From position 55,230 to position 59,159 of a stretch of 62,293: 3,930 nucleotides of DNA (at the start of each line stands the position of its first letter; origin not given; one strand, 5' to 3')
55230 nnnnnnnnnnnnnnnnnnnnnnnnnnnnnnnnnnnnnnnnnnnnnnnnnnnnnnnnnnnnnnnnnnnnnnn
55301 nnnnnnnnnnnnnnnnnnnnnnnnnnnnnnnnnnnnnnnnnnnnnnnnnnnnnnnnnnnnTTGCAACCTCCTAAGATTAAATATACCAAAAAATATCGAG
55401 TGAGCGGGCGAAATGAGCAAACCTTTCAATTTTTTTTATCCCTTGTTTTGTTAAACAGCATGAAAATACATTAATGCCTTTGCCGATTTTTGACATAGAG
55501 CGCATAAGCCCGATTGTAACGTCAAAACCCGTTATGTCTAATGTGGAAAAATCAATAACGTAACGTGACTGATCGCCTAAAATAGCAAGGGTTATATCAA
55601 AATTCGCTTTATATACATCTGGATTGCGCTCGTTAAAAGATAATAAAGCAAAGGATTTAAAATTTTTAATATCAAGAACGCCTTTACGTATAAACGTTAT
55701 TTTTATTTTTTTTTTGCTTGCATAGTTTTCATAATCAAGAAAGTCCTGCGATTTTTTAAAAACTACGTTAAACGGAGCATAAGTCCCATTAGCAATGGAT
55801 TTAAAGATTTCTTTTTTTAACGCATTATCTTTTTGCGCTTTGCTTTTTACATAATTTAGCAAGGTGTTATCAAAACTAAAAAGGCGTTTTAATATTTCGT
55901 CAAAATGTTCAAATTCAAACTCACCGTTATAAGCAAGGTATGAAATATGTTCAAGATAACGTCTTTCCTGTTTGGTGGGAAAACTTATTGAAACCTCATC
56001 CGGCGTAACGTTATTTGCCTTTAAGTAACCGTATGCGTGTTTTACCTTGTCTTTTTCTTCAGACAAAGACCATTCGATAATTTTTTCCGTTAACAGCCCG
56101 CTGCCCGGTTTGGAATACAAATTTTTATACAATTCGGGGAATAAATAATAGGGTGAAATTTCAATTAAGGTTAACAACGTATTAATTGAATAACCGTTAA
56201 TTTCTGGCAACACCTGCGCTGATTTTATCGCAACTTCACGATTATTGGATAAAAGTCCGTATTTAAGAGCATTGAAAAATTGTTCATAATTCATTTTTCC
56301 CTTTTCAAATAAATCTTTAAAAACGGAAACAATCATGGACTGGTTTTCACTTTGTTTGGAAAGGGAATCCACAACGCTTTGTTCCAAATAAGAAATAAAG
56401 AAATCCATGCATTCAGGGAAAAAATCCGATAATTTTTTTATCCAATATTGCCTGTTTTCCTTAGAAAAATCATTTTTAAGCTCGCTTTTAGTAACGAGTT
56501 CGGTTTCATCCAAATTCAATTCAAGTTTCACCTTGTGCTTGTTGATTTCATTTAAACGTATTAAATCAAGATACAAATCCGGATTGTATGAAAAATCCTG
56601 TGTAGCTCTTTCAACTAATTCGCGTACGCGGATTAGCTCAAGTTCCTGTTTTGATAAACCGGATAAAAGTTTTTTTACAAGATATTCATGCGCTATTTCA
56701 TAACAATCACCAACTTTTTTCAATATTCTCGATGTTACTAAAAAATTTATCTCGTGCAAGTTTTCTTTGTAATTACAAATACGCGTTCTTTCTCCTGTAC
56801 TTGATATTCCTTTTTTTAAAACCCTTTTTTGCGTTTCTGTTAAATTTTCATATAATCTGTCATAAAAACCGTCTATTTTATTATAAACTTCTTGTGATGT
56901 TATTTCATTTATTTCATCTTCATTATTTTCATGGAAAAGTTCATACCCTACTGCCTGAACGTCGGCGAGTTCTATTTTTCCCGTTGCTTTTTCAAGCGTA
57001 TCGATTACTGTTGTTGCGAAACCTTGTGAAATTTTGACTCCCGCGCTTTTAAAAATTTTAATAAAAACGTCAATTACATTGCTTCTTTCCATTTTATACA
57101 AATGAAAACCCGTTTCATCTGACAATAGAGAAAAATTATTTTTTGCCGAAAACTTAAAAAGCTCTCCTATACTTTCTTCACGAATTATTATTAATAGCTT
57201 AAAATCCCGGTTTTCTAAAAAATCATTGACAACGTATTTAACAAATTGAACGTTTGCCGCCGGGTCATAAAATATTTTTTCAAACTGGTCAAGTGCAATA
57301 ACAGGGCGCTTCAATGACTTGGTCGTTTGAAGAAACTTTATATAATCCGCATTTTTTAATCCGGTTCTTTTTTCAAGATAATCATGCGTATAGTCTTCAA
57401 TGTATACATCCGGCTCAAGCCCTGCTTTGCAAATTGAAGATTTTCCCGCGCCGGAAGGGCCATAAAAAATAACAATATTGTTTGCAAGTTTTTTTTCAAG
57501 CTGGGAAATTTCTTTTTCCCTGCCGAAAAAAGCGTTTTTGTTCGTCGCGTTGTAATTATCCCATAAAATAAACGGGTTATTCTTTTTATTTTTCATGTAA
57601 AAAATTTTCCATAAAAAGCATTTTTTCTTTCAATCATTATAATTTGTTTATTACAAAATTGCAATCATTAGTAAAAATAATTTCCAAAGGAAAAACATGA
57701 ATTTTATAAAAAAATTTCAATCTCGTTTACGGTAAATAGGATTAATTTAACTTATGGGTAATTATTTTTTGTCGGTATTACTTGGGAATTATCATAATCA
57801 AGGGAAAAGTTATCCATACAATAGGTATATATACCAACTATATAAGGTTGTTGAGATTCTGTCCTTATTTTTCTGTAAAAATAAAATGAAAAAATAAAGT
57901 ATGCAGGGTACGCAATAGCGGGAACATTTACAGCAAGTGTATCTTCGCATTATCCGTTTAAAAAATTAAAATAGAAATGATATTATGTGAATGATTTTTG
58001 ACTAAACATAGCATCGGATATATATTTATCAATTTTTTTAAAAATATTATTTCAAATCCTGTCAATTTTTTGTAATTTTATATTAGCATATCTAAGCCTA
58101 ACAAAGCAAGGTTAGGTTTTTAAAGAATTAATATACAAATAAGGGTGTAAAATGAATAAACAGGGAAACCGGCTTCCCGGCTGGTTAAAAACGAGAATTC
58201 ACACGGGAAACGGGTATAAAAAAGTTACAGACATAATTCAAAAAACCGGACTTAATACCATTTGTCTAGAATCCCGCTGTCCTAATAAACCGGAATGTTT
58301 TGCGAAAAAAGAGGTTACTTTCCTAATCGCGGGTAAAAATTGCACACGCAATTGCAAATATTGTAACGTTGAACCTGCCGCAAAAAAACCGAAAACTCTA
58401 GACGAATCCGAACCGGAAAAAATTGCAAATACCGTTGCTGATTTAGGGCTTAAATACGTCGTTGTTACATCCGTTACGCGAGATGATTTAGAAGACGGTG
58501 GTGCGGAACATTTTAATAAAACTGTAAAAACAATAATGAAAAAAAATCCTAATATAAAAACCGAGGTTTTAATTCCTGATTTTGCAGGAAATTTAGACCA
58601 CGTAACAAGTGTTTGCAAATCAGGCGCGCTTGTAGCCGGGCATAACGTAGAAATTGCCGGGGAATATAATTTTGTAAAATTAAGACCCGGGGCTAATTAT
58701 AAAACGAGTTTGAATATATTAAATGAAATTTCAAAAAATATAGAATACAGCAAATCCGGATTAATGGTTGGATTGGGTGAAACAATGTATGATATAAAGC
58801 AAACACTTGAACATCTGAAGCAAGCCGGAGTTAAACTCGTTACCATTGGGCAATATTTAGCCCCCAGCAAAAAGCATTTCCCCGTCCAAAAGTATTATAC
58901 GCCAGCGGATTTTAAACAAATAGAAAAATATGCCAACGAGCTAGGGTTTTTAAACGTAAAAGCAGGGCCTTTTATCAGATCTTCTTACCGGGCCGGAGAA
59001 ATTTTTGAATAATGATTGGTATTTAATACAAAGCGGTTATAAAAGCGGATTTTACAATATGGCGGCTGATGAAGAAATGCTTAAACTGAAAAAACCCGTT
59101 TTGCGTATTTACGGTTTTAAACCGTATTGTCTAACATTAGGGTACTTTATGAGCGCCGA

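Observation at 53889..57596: Three-gene operon: effector-less STAND NTPase ending in a STAS-like domain, a flavodoxin-like oxidoreductase and an unknown membrane protein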

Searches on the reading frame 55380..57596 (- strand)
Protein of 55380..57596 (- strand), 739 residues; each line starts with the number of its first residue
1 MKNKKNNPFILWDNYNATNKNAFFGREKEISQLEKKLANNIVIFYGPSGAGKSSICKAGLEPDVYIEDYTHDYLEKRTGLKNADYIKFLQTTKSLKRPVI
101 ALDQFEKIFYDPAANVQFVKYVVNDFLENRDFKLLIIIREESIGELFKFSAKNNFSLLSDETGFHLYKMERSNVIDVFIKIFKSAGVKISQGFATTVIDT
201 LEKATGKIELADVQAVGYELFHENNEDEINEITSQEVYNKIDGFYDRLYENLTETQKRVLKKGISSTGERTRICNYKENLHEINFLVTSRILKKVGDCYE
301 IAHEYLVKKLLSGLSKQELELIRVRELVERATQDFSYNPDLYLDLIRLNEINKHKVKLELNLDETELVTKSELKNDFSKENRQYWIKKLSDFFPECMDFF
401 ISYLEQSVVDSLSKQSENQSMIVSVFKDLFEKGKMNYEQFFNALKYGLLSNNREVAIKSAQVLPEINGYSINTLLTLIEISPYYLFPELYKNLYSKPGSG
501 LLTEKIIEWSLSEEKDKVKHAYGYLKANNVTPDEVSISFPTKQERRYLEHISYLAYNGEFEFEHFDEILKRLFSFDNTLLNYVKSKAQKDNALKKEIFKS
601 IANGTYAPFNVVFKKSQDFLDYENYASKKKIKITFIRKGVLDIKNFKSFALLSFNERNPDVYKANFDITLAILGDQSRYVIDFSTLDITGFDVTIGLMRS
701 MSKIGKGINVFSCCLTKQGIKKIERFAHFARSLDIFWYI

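Call 5: search_protein_families(library=pfam, proteins=[window:55380-57596:-], max_evalue=1)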
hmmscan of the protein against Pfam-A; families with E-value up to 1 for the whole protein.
window:55380-57596:- (739 aa): 10 families
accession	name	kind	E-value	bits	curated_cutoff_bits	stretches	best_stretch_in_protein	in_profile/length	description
PF20703.3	nSTAND1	-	6e-23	82.5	27.1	1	13-335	6-371/379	Novel STAND NTPase 1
PF03193.22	RsgA_GTPase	-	1.8e-05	25.1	30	1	27-58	94-125/174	RsgA GTPase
PF01637.24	ATPase_2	-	7.3e-05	23.1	33.2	1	23-138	1-116/225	ATPase domain predominantly from Archaea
PF13191.12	AAA_16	-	0.00051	21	32.6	1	23-58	2-43/167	AAA ATPase domain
PF25201.1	nSTAND6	-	0.0034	17.9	27.7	1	24-58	2-37/148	Novel STAND NTPase 6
PF00004.35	AAA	-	0.0041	18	21.2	1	42-127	1-89/131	ATPase family associated with various cellular activities (AAA)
PF05673.19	DUF815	-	0.03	13.9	23.8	1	32-60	46-74/249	Protein of unknown function (DUF815)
PF13401.12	AAA_22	-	0.065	14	27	0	40-58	6-24/130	AAA domain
PF24883.2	NPHP3_N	-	0.14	12.8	24.8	0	33-58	16-41/164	Nephrocystin 3, N-terminal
PF13476.12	AAA_23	-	0.35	11.9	27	1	37-57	17-37/201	AAA domain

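Call 6: search_protein_families(library=padloc, proteins=[window:55380-57596:-], max_evalue=1)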
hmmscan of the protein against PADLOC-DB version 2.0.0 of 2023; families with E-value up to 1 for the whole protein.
window:55380-57596:- (739 aa): 1 family
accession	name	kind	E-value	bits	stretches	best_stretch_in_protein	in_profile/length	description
PDLC04140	mad8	-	0.023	12.2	1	38-176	25-151/314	mads_8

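Call 7: search_protein_families(library=ncbifam, proteins=[window:55380-57596:-], max_evalue=1)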
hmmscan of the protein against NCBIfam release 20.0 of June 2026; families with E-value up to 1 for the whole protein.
window:55380-57596:- (739 aa): 5 families
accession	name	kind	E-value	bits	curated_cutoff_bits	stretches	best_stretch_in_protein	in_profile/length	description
TIGR00157.1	TIGR00157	equivalog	0.00032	20.3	100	1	27-57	110-140/247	ribosome small subunit-dependent GTPase A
NF008932.0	PRK12289.1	equivalog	0.00085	18.4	483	1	27-58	167-198/363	small ribosomal subunit biogenesis GTPase RsgA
NF009067.0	PRK12402.1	equivalog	0.00086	18.4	317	1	11-75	4-71/340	replication factor C small subunit 2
NF008931.0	PRK12288.1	equivalog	0.0037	16.4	360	1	27-60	193-226/347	small ribosomal subunit biogenesis GTPase RsgA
TIGR00972.1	3a0107s01c2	equivalog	0.047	13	343.2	1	16-57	3-45/248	phosphate ABC transporter ATP-binding protein PstB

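Call 8: find_homologous_proteins(query=window:55380-57596:-)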
Query window:55380-57596:- (739 aa): 4 proteins with E <= 0.001 among 8000 candidates.
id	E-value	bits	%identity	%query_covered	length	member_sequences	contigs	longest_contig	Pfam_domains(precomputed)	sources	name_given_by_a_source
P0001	0.0e+0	1636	100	100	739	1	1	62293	PF03193.23,PF20703.4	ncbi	-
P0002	0.0e+0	1098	67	100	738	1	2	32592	PF20703.4,PF01637.25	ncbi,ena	-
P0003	6.0e-196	671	44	100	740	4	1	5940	PF20703.4,PF13191.13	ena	-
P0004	9.2e-7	46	27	29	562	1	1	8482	PF25201.1,PF20703.4,PF01637.25,PF13191.13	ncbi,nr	ncbi:MAG: ATP-binding protein [Phycisphaerae bacterium]|nr:ATP-binding protein [Saprospiraceae bacte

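Call 10: find_encoding_contigs(protein=P0002, flank=10000)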
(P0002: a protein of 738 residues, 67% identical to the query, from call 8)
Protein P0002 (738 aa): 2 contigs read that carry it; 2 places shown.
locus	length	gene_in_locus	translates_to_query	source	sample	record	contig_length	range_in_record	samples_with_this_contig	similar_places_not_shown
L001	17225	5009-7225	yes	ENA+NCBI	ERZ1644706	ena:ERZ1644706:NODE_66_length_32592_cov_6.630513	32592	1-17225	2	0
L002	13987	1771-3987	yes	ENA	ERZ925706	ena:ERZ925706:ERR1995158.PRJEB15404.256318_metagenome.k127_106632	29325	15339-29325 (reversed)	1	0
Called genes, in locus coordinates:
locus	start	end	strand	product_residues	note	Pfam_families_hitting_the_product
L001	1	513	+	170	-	?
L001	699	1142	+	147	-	PF09424:YqeY, PF02637:GatB_Yqey (faint)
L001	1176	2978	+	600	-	PF01807:Zn_ribbon_DnaG, PF08275:DNAG_N, PF01751:Toprim, PF13155:Toprim_2, PF13662:Toprim_4, PF10410:DnaB_bind (weak)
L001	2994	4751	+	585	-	PF03979:Sigma70_r1_1, PF00140:Sigma70_r1_2, PF04542:Sigma70_r2, PF04539:Sigma70_r3, PF04545:Sigma70_r4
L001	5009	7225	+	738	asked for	PF01637:ATPase_2 (faint), PF20703:nSTAND1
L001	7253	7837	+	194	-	PF02525:Flavodoxin_2, PF03358:FMN_red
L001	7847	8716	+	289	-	-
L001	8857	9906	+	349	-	PF04055:Radical_SAM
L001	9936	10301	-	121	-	PF05099:TerB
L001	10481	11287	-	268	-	PF00226:DnaJ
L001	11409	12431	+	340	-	PF21016:RlmN_N, PF04055:Radical_SAM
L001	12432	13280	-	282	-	-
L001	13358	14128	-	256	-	PF13238:AAA_18 (faint)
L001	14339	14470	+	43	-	-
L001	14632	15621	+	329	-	PF12773:DZR, PF13240:Zn_Ribbon_1, PF13248:Zn_ribbon_3 (faint)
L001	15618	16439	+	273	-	PF12773:DZR, PF13240:Zn_Ribbon_1 (faint), PF13248:Zn_ribbon_3 (faint), PF17032:Zn_ribbon_15 (faint), PF02517:Rce1-like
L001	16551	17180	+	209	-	PF00881:Nitroreductase, PF14512:TM1586_NiRdase (weak)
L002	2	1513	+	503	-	?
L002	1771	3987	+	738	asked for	PF01637:ATPase_2 (faint), PF20703:nSTAND1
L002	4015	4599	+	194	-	PF02525:Flavodoxin_2, PF03358:FMN_red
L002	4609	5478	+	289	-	-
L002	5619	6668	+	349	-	PF04055:Radical_SAM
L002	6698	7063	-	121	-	PF05099:TerB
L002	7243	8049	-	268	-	PF00226:DnaJ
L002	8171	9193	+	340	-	PF21016:RlmN_N, PF04055:Radical_SAM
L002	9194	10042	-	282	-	-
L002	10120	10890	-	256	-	PF13238:AAA_18 (faint)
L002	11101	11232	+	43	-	-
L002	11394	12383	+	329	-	PF12773:DZR, PF13240:Zn_Ribbon_1, PF13248:Zn_ribbon_3 (faint)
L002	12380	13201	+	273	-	PF12773:DZR, PF13240:Zn_Ribbon_1 (faint), PF13248:Zn_ribbon_3 (faint), PF17032:Zn_ribbon_15 (faint), PF02517:Rce1-like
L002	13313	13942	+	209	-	PF00881:Nitroreductase, PF14512:TM1586_NiRdase (weak)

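Call 11: find_encoding_contigs(protein=P0003, flank=10000)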
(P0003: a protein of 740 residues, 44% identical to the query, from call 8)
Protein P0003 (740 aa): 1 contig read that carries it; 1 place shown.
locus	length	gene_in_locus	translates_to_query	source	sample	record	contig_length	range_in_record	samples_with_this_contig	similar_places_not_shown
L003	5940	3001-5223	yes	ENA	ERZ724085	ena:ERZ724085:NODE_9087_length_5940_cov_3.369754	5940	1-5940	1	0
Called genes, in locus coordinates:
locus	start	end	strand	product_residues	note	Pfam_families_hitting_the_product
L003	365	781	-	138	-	PF00072:Response_reg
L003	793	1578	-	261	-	PF00072:Response_reg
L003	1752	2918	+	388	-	-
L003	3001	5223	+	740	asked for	PF13191:AAA_16 (faint), PF20703:nSTAND1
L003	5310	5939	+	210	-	?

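Call 12: find_encoding_contigs(protein=P0001, flank=10000)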
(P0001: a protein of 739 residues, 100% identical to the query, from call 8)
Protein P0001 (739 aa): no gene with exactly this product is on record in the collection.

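Call 45: find_related_loci(query=A1, collection=metagenome_contigs, flank=6000)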
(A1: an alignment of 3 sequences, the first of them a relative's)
Query A1 (739 aa) in metagenome_contigs; peptide patterns used: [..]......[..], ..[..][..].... (x = any residue, [..] = any of these).
205 stretches matched a pattern; 5 encode a relative of the query (tblastn E <= 1e-3); 5 distinct loci.
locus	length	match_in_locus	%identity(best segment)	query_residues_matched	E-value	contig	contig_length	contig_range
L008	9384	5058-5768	24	5-210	6e-10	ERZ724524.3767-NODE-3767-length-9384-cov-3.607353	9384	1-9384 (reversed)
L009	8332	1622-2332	24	5-210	6e-10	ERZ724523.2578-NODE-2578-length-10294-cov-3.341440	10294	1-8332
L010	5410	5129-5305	42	7-64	6e-9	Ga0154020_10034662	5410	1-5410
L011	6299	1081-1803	23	5-210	2e-8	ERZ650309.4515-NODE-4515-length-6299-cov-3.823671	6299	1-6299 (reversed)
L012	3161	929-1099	39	7-62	4e-8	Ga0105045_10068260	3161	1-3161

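Call 54: list_cluster_members(proteins=[P0001, P0002, P0003, P0010, P0005, P0006, P0008, P0009])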
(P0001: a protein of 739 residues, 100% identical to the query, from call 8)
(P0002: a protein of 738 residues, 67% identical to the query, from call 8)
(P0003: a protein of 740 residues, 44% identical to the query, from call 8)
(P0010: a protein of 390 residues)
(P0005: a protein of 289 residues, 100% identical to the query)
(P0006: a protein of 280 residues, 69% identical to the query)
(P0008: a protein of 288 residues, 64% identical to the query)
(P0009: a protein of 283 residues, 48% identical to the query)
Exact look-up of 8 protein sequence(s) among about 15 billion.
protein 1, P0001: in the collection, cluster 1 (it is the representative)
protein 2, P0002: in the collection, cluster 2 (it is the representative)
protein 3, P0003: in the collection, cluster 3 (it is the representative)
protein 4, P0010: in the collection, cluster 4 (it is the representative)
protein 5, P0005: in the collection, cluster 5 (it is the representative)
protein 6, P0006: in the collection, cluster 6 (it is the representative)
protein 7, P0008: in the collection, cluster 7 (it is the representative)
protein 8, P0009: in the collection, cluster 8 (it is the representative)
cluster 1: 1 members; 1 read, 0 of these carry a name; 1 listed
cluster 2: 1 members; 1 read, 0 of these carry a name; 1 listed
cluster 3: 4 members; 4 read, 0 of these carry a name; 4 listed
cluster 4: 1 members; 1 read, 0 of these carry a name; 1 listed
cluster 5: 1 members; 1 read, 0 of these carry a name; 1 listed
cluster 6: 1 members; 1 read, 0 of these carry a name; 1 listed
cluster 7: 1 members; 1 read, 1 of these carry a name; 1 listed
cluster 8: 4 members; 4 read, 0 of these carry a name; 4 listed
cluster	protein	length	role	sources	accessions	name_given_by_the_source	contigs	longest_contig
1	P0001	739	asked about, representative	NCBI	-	-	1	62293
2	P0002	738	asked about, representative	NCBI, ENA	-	-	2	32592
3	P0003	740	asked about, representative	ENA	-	-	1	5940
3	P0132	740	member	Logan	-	-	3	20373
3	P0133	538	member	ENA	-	-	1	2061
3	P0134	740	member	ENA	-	-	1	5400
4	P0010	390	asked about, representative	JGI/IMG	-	-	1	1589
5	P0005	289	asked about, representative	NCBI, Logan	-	-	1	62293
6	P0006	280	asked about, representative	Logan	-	-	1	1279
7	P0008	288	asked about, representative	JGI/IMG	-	hypothetical protein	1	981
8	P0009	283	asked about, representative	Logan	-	-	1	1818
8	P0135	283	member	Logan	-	-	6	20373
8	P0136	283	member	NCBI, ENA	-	-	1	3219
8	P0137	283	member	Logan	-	-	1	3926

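Call 56: find_encoding_contigs(protein=P0132, flank=10000)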
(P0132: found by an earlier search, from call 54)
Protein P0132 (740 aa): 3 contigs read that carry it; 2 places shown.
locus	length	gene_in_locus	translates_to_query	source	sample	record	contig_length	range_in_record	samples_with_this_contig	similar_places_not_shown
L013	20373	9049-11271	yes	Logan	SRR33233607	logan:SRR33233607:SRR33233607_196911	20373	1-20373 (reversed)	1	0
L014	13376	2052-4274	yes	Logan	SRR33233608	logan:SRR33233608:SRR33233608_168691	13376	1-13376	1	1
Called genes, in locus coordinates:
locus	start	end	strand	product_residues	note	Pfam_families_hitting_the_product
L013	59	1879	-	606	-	PF00425:Chorismate_bind, PF01063:Aminotran_4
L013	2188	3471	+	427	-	PF02403:Seryl_tRNA_N, PF00587:tRNA-synt_2b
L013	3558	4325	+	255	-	-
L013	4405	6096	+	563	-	-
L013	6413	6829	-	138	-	PF00072:Response_reg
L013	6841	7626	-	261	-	PF00072:Response_reg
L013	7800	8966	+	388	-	-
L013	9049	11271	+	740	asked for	PF13191:AAA_16 (faint), PF20703:nSTAND1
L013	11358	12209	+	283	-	-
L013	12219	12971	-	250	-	PF03309:Pan_kinase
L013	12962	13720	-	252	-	PF03099:BPL_LplA_LipB, PF02237:BPL_C (weak)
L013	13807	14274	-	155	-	-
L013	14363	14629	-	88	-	-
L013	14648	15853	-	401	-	PF04773:FecR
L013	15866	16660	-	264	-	PF03807:F420_oxidored, PF14748:P5CR_dimer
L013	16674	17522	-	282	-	PF02811:PHP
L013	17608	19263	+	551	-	PF17239:DUF5312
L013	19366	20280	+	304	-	PF01674:Lipase_2, PF12697:Abhydrolase_6 (weak)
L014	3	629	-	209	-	?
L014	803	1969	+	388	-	-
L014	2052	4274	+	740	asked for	PF13191:AAA_16 (faint), PF20703:nSTAND1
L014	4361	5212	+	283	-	-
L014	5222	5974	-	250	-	PF03309:Pan_kinase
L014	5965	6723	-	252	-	PF03099:BPL_LplA_LipB, PF02237:BPL_C (weak)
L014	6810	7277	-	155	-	-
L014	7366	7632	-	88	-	-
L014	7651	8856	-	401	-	PF04773:FecR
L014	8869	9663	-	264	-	PF03807:F420_oxidored, PF14748:P5CR_dimer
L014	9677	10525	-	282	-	PF02811:PHP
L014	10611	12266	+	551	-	PF17239:DUF5312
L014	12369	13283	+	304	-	PF01674:Lipase_2, PF12697:Abhydrolase_6 (weak)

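Call 63: search_protein_families(library=phrogs, proteins=[window:55380-57596:-], max_evalue=0.1)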
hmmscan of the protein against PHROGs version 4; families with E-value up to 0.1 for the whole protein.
window:55380-57596:- (739 aa): 3 families
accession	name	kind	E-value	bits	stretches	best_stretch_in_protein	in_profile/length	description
phrog_923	-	unknown function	0.00054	18.8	1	16-60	272-317/990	-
phrog_124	-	DNA, RNA and nucleotide metabolism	0.0024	18.3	1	28-57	32-61/382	Sak4-like ssDNA annealing protein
phrog_4871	-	other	0.074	12.4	0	19-57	190-231/764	ATP-dependent protease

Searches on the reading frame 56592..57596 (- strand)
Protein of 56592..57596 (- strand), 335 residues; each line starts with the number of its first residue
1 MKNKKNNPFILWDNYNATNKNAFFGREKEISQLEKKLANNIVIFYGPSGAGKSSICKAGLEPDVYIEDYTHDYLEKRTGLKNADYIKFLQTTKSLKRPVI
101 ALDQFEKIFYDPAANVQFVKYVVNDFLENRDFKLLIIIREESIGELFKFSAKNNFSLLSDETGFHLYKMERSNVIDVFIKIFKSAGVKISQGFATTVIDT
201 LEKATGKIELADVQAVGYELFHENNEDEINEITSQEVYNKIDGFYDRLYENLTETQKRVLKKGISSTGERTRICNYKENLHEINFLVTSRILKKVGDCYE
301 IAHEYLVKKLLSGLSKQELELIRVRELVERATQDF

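Call 66: search_solved_structures(query=window:56592-57596:-, max_evalue=0.01)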
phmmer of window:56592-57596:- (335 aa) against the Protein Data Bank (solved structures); distinct sequences matched with E-value up to 0.01: 8.
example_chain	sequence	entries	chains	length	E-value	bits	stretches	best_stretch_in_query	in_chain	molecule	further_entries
6kxk_G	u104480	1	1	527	0.0012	21.6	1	5-94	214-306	Protein BONZAI 1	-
6kxu_G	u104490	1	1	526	0.0012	21.6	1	5-94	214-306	Protein BONZAI 1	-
6kxk_B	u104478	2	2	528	0.0012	21.6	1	5-94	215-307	Protein BONZAI 1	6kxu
6kxu_E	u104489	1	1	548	0.0012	21.5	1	5-94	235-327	Protein BONZAI 1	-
6kxk_E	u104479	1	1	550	0.0012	21.5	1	5-94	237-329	Protein BONZAI 1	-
6kxk_A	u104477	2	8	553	0.0012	21.5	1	5-94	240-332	Protein BONZAI 1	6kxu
6kxk_H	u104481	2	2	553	0.0012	21.5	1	5-94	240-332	Protein BONZAI 1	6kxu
2fna_A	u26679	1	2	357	0.0033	20.1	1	11-175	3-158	Conserved hypothetical protein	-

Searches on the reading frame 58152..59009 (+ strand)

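Call 21: search_protein_families(library=pfam, proteins=[window:58152-59009:+], max_evalue=0.001)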
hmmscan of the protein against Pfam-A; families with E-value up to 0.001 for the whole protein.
window:58152-59009:+ (286 aa): 2 families
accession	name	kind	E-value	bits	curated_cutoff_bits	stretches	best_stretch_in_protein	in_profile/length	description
PF04055.27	Radical_SAM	-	4.4e-18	66.4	29.5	1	61-222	4-166/166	Radical SAM superfamily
PF16881.10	LIAS_N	-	2.8e-08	34.5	27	1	2-43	55-96/96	N-terminal domain of lipoyl synthase of Radical_SAM family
